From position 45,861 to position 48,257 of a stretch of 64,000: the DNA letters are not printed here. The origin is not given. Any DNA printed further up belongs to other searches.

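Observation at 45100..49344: Two paralogous secreted proteins share an N-terminal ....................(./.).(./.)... domain, and one carries a C-terminal SHOCT domain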

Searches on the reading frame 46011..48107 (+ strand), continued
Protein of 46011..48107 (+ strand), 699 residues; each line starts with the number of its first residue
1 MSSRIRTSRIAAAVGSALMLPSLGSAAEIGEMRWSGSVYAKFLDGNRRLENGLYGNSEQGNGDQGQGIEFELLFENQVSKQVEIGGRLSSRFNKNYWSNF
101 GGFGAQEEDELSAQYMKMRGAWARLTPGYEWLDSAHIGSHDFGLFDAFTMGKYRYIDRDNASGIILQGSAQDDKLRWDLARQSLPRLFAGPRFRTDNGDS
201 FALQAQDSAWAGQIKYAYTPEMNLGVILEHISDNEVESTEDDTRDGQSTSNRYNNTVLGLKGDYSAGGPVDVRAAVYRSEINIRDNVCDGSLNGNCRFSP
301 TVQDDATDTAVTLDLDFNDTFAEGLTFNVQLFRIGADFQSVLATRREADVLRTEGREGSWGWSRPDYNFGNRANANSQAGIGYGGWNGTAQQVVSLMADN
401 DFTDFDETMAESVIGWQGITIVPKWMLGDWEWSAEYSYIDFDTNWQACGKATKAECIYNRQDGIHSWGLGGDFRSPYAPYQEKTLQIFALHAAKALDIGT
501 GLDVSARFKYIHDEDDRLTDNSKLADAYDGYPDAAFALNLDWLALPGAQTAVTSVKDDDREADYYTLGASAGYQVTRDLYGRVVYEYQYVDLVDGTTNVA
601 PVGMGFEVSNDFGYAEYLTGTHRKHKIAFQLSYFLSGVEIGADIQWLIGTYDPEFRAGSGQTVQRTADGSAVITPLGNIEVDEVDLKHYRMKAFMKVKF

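Call 64: find_encoding_contigs(protein=P0377, flank=8000, max_places=2)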
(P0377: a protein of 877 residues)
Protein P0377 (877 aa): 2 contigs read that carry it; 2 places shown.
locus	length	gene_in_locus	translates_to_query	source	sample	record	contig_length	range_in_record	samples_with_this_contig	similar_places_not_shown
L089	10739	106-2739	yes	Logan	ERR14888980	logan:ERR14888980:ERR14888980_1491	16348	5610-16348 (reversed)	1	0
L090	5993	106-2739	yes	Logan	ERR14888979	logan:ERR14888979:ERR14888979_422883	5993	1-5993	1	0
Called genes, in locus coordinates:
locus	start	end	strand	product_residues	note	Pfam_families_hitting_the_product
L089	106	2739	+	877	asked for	PF09985:Glucodextran_C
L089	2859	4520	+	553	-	PF00128:Alpha-amylase, PF16657:Malt_amylase_C (weak)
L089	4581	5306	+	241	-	-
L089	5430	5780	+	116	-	-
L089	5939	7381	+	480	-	PF00989:PAS, PF08448:PAS_4, PF13426:PAS_9 (weak), PF08447:PAS_3, PF08448:PAS_4, PF13426:PAS_9, PF07568:HisKA_2, PF02518:HATPase_c, +2 more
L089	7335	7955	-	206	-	-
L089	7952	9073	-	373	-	PF04055:Radical_SAM, PF13186:SPASM (weak)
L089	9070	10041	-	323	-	PF04055:Radical_SAM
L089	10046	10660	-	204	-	-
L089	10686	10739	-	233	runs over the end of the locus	-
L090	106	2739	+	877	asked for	PF09985:Glucodextran_C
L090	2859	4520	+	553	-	PF00128:Alpha-amylase, PF16657:Malt_amylase_C (weak)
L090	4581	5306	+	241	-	-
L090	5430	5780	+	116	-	-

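Call 65: find_encoding_contigs(protein=P0395, flank=8000, max_places=2)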
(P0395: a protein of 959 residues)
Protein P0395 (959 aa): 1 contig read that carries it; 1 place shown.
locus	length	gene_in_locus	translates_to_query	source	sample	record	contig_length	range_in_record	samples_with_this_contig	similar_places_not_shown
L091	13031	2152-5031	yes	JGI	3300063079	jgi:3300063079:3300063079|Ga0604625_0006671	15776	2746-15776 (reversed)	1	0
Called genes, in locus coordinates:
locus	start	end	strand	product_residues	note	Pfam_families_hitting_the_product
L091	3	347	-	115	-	?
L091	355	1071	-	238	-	PF13398:Peptidase_M50B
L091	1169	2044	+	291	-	PF13948:DUF4215 (faint)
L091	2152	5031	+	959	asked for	PF09985:Glucodextran_C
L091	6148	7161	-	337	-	-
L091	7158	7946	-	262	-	-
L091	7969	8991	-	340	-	-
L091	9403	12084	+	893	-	PF00128:Alpha-amylase (weak)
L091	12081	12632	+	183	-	-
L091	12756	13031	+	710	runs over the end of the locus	PF00723:Glyco_hydro_15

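Call 66: search_protein_families(library=pfam, proteins=[P0377, P0395, P0385, P0397, P0384, P0493, P0495], max_evalue=0.01)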
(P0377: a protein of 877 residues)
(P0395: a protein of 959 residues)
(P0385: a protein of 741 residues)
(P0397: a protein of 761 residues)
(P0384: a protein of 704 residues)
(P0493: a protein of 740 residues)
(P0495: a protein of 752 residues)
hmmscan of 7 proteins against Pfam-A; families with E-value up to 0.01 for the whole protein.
P0377 (877 aa): 2 families
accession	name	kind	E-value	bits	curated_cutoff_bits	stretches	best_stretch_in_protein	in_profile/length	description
PF09985.14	Glucodextran_C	-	1.2e-46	159.5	22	1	29-254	3-216/228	C-terminal binding-module, SLH-like, of glucodextranase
PF13505.12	OMP_b-brl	-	0.0092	16.6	28.7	1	676-832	31-169/175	Outer membrane protein beta-barrel domain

P0395 (959 aa): 1 family
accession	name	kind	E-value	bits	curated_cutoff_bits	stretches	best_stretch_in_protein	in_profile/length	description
PF09985.14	Glucodextran_C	-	2.6e-49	168.2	22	1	53-280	3-215/228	C-terminal binding-module, SLH-like, of glucodextranase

P0385 (741 aa): 0 families

P0397 (761 aa): 0 families

P0384 (704 aa): 0 families

P0493 (740 aa): 0 families

P0495 (752 aa): 0 families

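Call 72: find_encoding_contigs(protein=P0387, flank=10000, max_places=2)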
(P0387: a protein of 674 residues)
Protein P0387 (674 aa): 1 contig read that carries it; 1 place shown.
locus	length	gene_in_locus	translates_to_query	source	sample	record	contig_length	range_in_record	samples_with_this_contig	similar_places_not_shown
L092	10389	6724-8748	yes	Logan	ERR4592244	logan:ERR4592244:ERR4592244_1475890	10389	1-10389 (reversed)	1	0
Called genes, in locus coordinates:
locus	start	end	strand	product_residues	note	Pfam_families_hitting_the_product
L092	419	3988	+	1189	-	PF03714:PUD, PF17967:Pullulanase_N2, PF02922:CBM_48, PF18494:Pullulanase_Ins, PF11852:Pullul_strch_C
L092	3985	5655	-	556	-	PF00128:Alpha-amylase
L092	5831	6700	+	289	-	PF09985:Glucodextran_C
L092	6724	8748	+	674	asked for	-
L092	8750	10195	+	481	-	-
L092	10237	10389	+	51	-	?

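Call 73: find_encoding_contigs(protein=P0406, flank=10000, max_places=2)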
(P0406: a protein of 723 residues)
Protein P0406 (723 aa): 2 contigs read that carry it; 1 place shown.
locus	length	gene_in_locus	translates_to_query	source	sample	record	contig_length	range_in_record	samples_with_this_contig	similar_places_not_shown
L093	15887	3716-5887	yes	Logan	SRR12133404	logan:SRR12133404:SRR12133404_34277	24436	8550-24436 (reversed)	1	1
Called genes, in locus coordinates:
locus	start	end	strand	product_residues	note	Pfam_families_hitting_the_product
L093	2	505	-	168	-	?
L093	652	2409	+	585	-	PF00128:Alpha-amylase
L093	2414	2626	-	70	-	-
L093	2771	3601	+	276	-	PF09985:Glucodextran_C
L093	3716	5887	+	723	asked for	-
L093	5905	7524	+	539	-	-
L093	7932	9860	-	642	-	PF04706:Dickkopf_N (faint)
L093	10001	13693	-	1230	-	PF03065:Glyco_hydro_57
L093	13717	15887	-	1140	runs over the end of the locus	PF01833:TIG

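Call 74: search_protein_families(library=pfam, proteins=[L092:8750-10192:+, L093:5905-7521:+, L092:5831-6697:+, L093:2771-3598:+], max_evalue=0.1)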
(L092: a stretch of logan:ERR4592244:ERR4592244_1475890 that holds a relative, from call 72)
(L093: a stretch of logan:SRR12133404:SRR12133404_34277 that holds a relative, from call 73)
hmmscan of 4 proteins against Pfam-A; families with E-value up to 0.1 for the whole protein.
L092:8750-10192:+ (481 aa): 0 families

L093:5905-7521:+ (539 aa): 0 families

L092:5831-6697:+ (289 aa): 1 family
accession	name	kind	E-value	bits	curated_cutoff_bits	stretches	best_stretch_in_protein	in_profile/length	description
PF09985.14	Glucodextran_C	-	9.9e-51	172.9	22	1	41-273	4-222/228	C-terminal binding-module, SLH-like, of glucodextranase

L093:2771-3598:+ (276 aa): 1 family
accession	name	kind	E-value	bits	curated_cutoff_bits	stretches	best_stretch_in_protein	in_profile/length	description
PF09985.14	Glucodextran_C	-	8.3e-48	163.3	22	1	27-253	3-214/228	C-terminal binding-module, SLH-like, of glucodextranase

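Call 78: list_cluster_members(proteins=[P0377, P0395, P0001, P0241, window:46011-48107:+])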
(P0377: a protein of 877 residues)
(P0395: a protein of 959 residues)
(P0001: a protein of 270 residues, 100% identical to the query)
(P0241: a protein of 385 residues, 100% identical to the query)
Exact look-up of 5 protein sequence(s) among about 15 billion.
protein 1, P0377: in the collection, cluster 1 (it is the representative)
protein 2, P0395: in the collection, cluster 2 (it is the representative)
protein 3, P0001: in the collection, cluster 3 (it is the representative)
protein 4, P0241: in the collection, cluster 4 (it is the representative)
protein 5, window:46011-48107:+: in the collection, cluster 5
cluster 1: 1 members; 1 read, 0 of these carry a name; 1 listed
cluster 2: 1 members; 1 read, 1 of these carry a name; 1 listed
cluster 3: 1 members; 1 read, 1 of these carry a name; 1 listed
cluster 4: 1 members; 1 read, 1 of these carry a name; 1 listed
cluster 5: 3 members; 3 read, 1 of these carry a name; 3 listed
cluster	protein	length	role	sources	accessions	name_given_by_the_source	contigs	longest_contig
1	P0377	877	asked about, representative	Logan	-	-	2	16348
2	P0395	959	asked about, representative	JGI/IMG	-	hypothetical protein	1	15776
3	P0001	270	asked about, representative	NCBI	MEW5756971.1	MAG: glucodextranase DOMON-like domain-containing protein [Pseudomonadota bacterium]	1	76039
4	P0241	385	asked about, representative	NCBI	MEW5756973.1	MAG: glucodextranase DOMON-like domain-containing protein [Pseudomonadota bacterium]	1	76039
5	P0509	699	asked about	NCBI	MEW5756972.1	MAG: hypothetical protein AB1810_11765 [Pseudomonadota bacterium]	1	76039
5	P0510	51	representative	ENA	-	-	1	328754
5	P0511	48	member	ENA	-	-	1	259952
